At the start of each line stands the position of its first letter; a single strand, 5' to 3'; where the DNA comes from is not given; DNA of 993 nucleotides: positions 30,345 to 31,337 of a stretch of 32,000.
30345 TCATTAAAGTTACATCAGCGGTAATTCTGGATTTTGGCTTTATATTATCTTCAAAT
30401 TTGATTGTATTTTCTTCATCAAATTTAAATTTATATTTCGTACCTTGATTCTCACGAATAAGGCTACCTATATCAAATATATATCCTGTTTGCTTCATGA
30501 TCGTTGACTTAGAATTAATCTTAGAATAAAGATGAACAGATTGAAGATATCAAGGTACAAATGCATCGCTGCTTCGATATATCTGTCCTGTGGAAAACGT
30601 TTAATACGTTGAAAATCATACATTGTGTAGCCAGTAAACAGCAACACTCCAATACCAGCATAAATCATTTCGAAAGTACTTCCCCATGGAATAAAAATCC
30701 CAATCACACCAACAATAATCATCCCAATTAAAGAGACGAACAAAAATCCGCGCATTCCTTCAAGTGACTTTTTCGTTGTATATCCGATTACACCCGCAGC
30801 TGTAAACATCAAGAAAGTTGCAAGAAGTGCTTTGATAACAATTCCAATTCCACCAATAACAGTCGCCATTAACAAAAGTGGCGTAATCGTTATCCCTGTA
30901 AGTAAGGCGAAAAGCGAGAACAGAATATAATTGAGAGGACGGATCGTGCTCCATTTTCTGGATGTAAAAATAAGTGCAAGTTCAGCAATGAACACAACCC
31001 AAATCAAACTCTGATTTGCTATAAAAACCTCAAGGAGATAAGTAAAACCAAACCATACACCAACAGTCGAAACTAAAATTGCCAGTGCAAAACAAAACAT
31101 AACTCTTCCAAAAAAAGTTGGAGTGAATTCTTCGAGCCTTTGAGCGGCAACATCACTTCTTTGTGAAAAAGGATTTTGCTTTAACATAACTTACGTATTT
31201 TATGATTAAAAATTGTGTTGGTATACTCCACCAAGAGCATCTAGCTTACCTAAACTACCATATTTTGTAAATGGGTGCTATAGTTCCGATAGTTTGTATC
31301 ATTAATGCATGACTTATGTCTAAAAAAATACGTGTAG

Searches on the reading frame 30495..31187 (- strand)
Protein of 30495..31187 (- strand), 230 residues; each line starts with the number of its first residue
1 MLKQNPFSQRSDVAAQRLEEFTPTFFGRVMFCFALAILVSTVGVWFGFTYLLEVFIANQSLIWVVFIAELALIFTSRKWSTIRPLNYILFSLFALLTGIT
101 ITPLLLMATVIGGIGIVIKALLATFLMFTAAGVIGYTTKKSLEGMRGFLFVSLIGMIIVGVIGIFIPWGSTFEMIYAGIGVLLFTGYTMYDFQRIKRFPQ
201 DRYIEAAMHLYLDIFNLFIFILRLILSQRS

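Call 9: search_protein_families(library=pfam, proteins=[window:30498-31187:-], max_evalue=0.001)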
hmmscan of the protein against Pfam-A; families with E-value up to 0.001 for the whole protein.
window:30498-31187:- (230 aa): 1 family
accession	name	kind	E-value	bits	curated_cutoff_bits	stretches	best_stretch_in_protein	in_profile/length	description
PF01027.25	Bax1-I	-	5.1e-44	151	34.1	1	25-224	3-206/207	Inhibitor of apoptosis-promoting Bax1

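Call 69: find_encoding_contigs(protein=window:30495-31187:-, flank=10000, max_places=3)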
Protein window:30495-31187:- (230 aa): no gene with exactly this product is on record in the collection.
